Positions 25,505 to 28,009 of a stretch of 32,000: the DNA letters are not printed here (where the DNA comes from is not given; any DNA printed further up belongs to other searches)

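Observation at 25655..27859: Large orphan ORF with three-part architecture and an extracytoplasmic-looking Cys-rich C-terminus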

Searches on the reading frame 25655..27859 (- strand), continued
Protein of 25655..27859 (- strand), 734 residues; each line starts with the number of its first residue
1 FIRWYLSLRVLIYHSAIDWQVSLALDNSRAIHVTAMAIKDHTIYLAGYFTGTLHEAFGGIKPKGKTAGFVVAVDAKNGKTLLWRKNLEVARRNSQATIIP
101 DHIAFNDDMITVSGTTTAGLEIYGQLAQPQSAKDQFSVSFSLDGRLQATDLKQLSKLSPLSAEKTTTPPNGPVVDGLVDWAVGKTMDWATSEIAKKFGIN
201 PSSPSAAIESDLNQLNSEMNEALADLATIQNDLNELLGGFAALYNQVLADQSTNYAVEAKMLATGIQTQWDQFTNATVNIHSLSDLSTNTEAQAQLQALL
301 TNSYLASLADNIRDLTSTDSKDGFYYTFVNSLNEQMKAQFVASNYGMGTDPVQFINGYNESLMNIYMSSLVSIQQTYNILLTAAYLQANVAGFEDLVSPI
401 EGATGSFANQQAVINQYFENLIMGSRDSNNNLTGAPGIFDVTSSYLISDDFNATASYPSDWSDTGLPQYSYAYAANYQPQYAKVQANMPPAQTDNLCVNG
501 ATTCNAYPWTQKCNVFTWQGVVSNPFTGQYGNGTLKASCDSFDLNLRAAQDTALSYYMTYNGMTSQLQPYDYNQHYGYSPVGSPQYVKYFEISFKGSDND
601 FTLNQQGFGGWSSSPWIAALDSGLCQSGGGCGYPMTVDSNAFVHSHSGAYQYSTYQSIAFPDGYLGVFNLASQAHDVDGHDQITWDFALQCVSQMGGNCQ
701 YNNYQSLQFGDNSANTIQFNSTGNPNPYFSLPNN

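Call 34: search_solved_structures(query=A2, max_evalue=10, show_alignments=3)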
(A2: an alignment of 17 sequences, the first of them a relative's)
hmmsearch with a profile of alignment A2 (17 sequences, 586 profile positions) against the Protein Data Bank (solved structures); distinct sequences matched with E-value up to 10: 30.
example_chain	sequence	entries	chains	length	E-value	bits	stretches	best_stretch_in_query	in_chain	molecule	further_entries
8a3k_UNK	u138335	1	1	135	7.2e-06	28.1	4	75-107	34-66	sc-apCC-4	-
6xy1_A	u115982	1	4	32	0.0051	18.7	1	78-105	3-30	4-KE-4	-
5ghe_A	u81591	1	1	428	0.057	15.2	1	80-191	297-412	Pesticidal crystal protein Cry6Aa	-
8a3g_A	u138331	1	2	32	0.11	14.2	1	81-107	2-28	apCC-Tet*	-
8a09_A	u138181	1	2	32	0.14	13.9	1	78-105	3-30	A hexameric barrel state of a de novo coiled-coil assembly: CC-Type2-(QgLaId)4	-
7spb_E1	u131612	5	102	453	0.17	13.7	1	11-120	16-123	TraB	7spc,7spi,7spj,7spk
7okn_A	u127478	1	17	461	0.17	13.6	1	11-120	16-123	TraB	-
9r1j_A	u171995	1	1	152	0.19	13.5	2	75-107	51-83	sc-apCC-4-NR-1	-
6xxz_A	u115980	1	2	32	0.2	13.4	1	78-104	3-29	2-EK-4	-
6xy0_A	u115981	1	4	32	0.23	13.2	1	78-105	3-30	3-EK-4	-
7oaa_A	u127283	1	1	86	0.23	13.2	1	50-101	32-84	General control transcription factor GCN4,conserved hypothetical protein residues 311-335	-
6gaj_A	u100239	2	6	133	0.31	12.8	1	81-124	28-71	Outer capsid protein sigma-1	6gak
7oac_A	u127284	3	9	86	0.41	12.4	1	50-101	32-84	General control transcription factor GCN4,conserved hypothetical protein residues 311-335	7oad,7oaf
9r1m_A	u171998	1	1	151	0.5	12.1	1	75-107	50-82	sc-apCC-4-LMF-1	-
1avy_A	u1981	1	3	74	0.7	11.6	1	77-116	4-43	FIBRITIN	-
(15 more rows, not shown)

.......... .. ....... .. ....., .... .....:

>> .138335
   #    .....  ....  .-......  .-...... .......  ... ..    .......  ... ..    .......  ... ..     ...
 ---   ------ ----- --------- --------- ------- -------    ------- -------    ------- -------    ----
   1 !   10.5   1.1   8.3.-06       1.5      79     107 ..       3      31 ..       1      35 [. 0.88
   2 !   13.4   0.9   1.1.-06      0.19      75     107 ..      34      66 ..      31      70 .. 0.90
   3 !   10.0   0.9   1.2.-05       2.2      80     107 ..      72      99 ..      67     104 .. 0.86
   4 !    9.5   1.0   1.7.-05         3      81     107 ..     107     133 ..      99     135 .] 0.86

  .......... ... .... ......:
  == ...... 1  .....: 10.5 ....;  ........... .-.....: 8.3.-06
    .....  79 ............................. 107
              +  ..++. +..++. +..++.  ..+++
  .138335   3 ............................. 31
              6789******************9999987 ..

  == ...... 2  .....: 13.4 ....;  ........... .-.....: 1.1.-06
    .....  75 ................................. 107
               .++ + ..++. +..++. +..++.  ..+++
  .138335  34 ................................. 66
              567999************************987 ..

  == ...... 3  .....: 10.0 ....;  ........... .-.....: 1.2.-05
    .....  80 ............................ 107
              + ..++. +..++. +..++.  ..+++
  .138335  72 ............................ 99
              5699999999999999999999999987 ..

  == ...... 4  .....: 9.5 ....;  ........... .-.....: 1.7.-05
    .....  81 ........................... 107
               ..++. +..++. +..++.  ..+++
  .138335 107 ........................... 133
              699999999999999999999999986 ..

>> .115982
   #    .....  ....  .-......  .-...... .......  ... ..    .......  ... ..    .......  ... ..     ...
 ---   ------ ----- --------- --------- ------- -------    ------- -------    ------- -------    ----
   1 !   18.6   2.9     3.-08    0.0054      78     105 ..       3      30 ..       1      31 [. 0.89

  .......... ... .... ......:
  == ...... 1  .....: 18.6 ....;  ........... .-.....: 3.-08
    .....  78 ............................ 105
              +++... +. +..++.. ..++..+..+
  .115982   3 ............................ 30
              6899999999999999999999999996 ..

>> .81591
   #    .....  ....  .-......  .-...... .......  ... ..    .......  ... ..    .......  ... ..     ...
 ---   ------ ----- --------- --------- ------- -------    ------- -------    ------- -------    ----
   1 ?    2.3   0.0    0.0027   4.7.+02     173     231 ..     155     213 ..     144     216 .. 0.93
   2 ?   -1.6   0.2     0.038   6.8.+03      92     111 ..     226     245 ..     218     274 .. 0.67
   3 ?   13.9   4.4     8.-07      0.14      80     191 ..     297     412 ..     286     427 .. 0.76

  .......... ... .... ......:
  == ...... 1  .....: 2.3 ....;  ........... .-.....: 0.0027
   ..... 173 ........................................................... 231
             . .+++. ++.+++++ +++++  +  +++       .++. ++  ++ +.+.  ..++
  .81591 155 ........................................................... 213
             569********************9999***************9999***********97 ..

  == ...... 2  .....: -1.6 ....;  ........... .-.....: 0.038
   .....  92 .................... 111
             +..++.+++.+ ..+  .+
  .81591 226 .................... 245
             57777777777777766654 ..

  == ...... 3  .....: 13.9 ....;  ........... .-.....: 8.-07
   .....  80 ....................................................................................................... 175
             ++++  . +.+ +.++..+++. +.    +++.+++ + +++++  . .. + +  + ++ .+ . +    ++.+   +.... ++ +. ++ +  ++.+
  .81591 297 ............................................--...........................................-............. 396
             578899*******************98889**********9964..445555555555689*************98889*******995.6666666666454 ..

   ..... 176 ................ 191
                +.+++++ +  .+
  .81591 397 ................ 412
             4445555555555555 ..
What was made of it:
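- On ClyA/Hbl/Nhe/Cry6 alpha pore-forming toxins: Cry6Aa reaches E 0.057, with a per-domain i-Evalue of 0.14 (call 34).
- All hits are below curated cut-offs, and the aligned stretches that were reported fall in or start at a heptad-like segment that also matches designed coiled coils (call 34).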

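Call 44: predict_structure(alignment_id=A2)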
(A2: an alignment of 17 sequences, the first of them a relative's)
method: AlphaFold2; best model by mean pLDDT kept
length: 800 residues; sequences in the alignment: 17
mean_pLDDT: 62.7   pTM: 0.44
mean pLDDT of the five models: 62.7, 55.9, 54.1, 53.9, 50.7
residues with pLDDT >= 90: 50; 70-90: 251; 50-70: 245; < 50: 254
segments of 3 or more residues with pLDDT < 50: 1-44, 61-69, 88-95, 222-265, 273-276, 289-321, 413-415, 520-538, 561-571, 588-592, 640-652, 666-668, 673-683, 686-709, 711-713
pLDDT, mean of each block of 10 residues (from residue 1): 38 39 30 35 54 65 47 54 54 54 80 76 64 85 75 82 84 91 85 76 91 85 38 34 40 43 49 50 50 44 36 40 53 73 79 85 90 87 83 79 65 55 70 74 87 90 90 89 87 81 84 71 42 45 64 65 43 65 62 50 67 63 59 57 42 52 52 44 47 44 44 54 62 69 63 64 61 71 65 58
secondary structure, 60 per line:
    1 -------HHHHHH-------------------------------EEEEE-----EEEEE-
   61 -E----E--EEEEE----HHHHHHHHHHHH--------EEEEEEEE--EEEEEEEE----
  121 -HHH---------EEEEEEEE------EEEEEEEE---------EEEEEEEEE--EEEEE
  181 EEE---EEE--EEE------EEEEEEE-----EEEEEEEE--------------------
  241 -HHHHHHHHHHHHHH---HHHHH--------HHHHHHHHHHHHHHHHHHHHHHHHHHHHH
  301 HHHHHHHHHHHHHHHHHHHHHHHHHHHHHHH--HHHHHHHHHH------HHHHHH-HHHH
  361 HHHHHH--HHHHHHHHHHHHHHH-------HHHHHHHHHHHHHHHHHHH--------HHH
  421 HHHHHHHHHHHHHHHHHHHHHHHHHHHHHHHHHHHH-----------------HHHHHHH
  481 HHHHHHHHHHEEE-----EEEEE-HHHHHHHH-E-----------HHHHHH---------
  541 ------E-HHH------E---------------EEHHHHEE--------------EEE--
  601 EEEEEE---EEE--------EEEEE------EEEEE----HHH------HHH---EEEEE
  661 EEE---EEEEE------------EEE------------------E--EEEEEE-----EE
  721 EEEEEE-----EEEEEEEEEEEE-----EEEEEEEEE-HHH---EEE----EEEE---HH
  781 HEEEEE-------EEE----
elements in order (helices of 4 or more, strands of 3 or more residues): H8-13 E45-49 E55-59 E70-74 H79-90 E99-106 E109-116 E134-141 E148-155 E165-173 E176-183 E187-189 E192-194 E201-207 E213-220 H242-255 H259-263 H272-331 H334-343 H350-355 H357-366 H369-383 H391-409 H418-456 H474-490 E491-493 E499-503 H505-512 H526-531 H576-579 E596-598 E601-606 E610-612 E621-625 E632-636 E656-663 E667-671 E684-686 E708-713 E719-726 E732-743 E749-757 E765-767 E772-775 E782-786 E794-796
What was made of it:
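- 27395..27823 (-): N-terminal beta-propeller-like domain, incomplete at its start (ORF residues ~8-150). AlphaFold model built from the family alignment has pLDDT 75-91 here (call 44).
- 26501..27337 (-): Central all-helical domain (ORF residues ~170-448). It carries a heptad-like QLxxIxxQL stretch and the family signature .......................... In the model, P0005 residues 330-520 have pLDDT 70-90, with helices H272-331 and H418-456 (call 44).
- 25658..26500 (-): C-terminal beta-rich, G/Y/Q/N/S-rich domain holding all 8 Cys (ORF residues ~449-729). The model is poor here, with pLDDT 45-70 (call 44).
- On Beta-propeller (SBBP-like) repeat domain: Only about 3 blades are modelled (call 44).
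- Checked: The AlphaFold secondary structure runs beta, then helical, then beta (call 44).
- Two domains give a confident AlphaFold model (call 44).
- Tried and rejected: The alignment-based model was usable for two domains only (call 44).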

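Call 47: fold_search(model_id=the predicted structure, library=pdb)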
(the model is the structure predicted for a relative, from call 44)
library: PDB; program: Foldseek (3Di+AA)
matches with E <= 10: 649; with E <= 0.001: 4
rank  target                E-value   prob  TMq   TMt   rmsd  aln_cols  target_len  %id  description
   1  7fh7                  1.6e-04  1.00  0.13  0.16   2.6       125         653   18  Friedel-Crafts alkylation enzyme CylK mutant Y37F (released 2022-02-16)
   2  7fh6                  2.2e-04  1.00  0.13  0.16   2.6       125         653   18  Friedel-Crafts alkylation enzyme CylK (released 2022-02-16)
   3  7fh8                  2.4e-04  1.00  0.13  0.16   2.6       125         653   18  Friedel-Crafts alkylation enzyme CylK mutant H391A (released 2022-02-16)
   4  7roo                  4.9e-04  1.00  0.13  0.16  11.5       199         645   13  Crystal structure of Friedel-Crafts alkylating enzyme CylK from Cylindospermum licheniforme with bromide (released 2022-03-23)
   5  1ms5_B                5.2e-02  0.99  0.11  0.13  12.8       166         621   10  Triclinic form of Trypanosoma cruzi trans-sialidase, soaked with N-acetylneuraminyl-a-2,3-thio-galactoside (NA-S-Gal) (released 2003-03-25)
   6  1ms0_A                7.4e-02  0.72  0.09  0.11  15.5       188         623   11  Monoclinic form of Trypanosoma cruzi trans-sialidase, in complex with 3-deoxy-2,3-dehydro-N-acetylneuraminic acid (DAN (released 2003-03-25)
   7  6ms2                  7.8e-02  0.23  0.09  0.12  17.8       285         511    9  Crystal structure of the GH43 BlXynB protein from Bacillus licheniformis (released 2019-04-17)
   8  5efv_C                8.2e-02  0.93  0.10  0.13  10.2       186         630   11  The host-recognition device of Staphylococcus aureus phage Phi11 (released 2016-05-25)
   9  1ms9_A                1.0e-01  0.80  0.09  0.11  13.2       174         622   11  Triclinic form of Trypanosoma cruzi trans-sialidase, in complex with lactose (released 2003-03-25)
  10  1ms5_A                1.0e-01  0.75  0.08  0.11  14.1       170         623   10  Triclinic form of Trypanosoma cruzi trans-sialidase, soaked with N-acetylneuraminyl-a-2,3-thio-galactoside (NA-S-Gal) (released 2003-03-25)
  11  1wcs                  1.1e-01  0.72  0.08  0.10  10.4       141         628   11  A mutant of Trypanosoma rangeli sialidase displaying trans-sialidase activity (released 2004-12-15)
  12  7ty0_C                1.2e-01  0.75  0.11  0.16  18.4       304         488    6  Nipah Virus attachment (G) glycoprotein ectodomain in complex with nAH1.3 neutralizing antibody Fab fragment (local re (released 2022-03-09)
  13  1ms8_B                1.2e-01  0.69  0.09  0.11  13.4       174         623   11  Triclinic form of Trypanosoma cruzi trans-sialidase, in complex with 3-deoxy-2,3-dehydro-N-acetylneuraminic acid (DANA (released 2003-03-25)
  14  1s0i_A                1.4e-01  0.80  0.08  0.11   9.9       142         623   13  Trypanosoma cruzi trans-sialidase in complex with sialyl-lactose (Michaelis complex) (released 2004-05-18)
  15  4uie                  1.4e-01  0.12  0.05  0.09  20.2       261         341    7  Crystal structure of the S-layer protein SbsC, domains 7, 8 and 9 (released 2016-04-13)
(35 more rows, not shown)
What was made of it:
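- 27395..27823 (-): Foldseek best hit is the CylK beta-propeller (7fh7): E 1.6e-4, 125 columns, rmsd 2.6 A (call 47).
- On Beta-propeller (SBBP-like) repeat domain: CylK 7fh7 matches at E 1.6e-4, 125 columns, rmsd 2.6 A, on a model region with pLDDT 75-91 (calls 44, 47).
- Closest known: Beta-propeller repeat proteins. Same: The N-terminal domain superposes on about three propeller blades: 125 columns, rmsd 2.6 A, E 1.6e-4 (call 47).
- AlphaFold and Foldseek results are in calls 44 and 47. The Foldseek list from the whole model was dominated by hits to the N-terminal domain (call 47).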

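Call 59: fold_search(model_id=the predicted structure, library=viral)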
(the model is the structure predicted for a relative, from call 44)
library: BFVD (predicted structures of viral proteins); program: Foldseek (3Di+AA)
matches with E <= 10: 533; with E <= 0.001: 15
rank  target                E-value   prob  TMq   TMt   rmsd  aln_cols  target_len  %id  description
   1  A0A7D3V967            6.4e-06  1.00  0.14  0.12  10.8       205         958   14  Collagen-like protein [Fadolivirus FV1/VV64]
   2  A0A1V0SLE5            1.5e-05  1.00  0.14  0.13  17.6       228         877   11  Collagen triple helix repeat motif-containing protein [Klosneuvirus KNV1]
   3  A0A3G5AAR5            1.6e-05  1.00  0.15  0.24  10.6       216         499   12  Collagen triple helix repeat containing protein [Hyperionvirus sp.]
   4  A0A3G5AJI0            1.7e-05  1.00  0.14  0.32  13.2       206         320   14  Collagen triple helix repeat containing protein [Satyrvirus sp.]
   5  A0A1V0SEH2            3.9e-05  1.00  0.15  0.20  11.4       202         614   13  Collagen triple helix repeat motif-containing protein (Fragment) [Indivirus ILV1]
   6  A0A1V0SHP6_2          4.1e-05  1.00  0.15  0.14  16.8       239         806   12  Collagen triple helix repeat containing protein [Klosneuvirus KNV1]
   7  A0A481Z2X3            8.3e-05  1.00  0.11  0.11  12.1       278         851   10  Collagen triple helix repeat protein [Pithovirus LCPAC102]
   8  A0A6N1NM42            1.5e-04  1.00  0.14  0.18  12.0       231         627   17  Putative WD repeat-containing protein [Tupanvirus soda lake]
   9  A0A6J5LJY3            1.6e-04  1.00  0.11  0.07  16.0       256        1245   12  Uncharacterized protein [uncultured Caudovirales phage]
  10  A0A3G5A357            4.1e-04  1.00  0.15  0.22  16.0       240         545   14  Uncharacterized protein [Harvfovirus sp.]
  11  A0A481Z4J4            4.8e-04  1.00  0.12  0.18  12.6       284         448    9  Uncharacterized protein [Pithovirus LCPAC104]
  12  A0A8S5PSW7            7.1e-04  1.00  0.11  0.16  15.5       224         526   11  Uncharacterized protein [Siphoviridae sp. ctGuJ10]
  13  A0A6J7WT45            7.9e-04  1.00  0.11  0.18  18.6       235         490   14  Uncharacterized protein [uncultured Caudovirales phage]
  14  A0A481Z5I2            8.3e-04  1.00  0.13  0.11  16.1       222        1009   16  Collagen triple helix repeat protein (Fragment) [Pithovirus LCPAC104]
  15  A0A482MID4            9.2e-04  1.00  0.14  0.15   9.1       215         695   11  Uncharacterized protein [Nodularia phage vB_NspS-kac68v161]
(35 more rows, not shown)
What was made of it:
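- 27395..27823 (-): BFVD hits are also WD/PQQ-type (call 59).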

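Call 62: find_related_loci(query=A3, collection=metagenome_contigs, flank=6000)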
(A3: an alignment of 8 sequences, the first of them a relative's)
Query A3 (800 aa) in metagenome_contigs; peptide patterns used: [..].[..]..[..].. (x = any residue, [..] = any of these).
90 stretches matched a pattern; 4 encode a relative of the query (tblastn E <= 1e-3); 4 distinct loci.
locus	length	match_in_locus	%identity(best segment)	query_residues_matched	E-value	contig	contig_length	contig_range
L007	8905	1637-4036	100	1-800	0e+0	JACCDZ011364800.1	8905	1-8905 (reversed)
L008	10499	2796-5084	50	42-799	0e+0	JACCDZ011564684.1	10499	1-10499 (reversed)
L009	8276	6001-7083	36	240-589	4e-52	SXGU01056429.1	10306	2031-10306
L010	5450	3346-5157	28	86-690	4e-46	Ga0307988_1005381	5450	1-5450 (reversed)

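Call 66: search_protein_families(library=phrogs, proteins=[P0005], max_evalue=0.1)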
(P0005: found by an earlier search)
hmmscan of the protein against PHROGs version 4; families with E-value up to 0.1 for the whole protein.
P0005 (800 aa): 0 families

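Call 67: search_dna_similar(query=P0005, collection=plasmids, mode=protein, max_evalue=0.1, max_rows=10)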
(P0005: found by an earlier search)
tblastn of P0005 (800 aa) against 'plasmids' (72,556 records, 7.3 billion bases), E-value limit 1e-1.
No match.

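Call 68: search_dna_similar(query=P0009, collection=plasmids, mode=protein, max_evalue=0.1, max_rows=10)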
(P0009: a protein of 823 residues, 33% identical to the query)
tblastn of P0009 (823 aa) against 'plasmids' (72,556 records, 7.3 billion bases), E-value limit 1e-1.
No match.
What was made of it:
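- Tried and rejected: No tblastn hit in 72,556 plasmids (calls 67, 68).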

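Call 69: list_cluster_members(proteins=[P0009, P0010, P0012, P0013, P0014, P0017, P0018, P0019, P0020, P0022])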
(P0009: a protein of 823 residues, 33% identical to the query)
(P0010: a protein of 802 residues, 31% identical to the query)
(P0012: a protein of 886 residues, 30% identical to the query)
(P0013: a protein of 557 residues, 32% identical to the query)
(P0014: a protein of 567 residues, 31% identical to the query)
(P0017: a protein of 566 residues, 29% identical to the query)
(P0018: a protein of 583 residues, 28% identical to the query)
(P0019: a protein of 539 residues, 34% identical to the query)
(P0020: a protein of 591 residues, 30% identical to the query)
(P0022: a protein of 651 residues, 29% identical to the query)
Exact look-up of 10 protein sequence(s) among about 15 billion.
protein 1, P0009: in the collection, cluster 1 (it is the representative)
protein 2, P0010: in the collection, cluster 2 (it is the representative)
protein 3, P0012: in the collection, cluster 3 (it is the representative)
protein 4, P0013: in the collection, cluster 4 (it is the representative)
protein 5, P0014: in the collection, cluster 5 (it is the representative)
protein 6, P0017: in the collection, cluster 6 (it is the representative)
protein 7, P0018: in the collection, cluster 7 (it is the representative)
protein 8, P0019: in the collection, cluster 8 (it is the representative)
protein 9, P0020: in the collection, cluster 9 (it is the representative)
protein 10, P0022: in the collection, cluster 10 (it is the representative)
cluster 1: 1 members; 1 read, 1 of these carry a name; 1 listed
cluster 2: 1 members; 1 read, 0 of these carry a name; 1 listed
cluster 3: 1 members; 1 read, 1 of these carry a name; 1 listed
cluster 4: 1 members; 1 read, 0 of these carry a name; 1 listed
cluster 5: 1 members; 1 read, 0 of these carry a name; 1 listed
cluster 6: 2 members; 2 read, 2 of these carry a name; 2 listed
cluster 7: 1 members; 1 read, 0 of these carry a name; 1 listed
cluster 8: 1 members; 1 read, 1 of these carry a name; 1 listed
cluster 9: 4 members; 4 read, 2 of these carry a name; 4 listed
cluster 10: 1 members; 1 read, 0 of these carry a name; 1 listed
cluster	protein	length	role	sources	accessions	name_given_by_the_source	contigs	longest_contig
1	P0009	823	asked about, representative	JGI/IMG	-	hypothetical protein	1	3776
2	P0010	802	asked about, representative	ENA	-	-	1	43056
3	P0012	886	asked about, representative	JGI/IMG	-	hypothetical protein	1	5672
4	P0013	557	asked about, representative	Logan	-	-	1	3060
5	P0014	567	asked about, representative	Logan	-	-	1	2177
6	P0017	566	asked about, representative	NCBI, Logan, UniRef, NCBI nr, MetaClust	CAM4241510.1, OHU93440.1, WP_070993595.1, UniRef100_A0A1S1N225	hypothetical protein [Pseudoalteromonas byunsanensis] | Uncharacterized protein n=1 Tax=Pseudoalteromonas byunsanensis TaxID=327939 ... | status=active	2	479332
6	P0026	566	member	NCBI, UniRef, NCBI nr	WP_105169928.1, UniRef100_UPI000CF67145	hypothetical protein [Pseudoalteromonas sp. T1lg23B] | hypothetical protein n=1 Tax=Pseudoalteromonas sp. T1lg23B TaxID=2077097 ...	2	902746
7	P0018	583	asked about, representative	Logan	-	-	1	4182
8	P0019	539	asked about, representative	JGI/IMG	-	hypothetical protein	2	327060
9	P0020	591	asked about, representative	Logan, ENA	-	-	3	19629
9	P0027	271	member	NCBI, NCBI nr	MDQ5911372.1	MAG: hypothetical protein QG599_3469, partial [Pseudomonadota bacterium] | hypothetical protein [Pseudomonadota bacterium]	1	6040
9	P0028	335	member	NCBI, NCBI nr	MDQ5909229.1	MAG: hypothetical protein QG599_1324, partial [Pseudomonadota bacterium] | hypothetical protein [Pseudomonadota bacterium]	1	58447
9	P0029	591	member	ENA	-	-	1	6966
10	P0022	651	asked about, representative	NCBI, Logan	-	-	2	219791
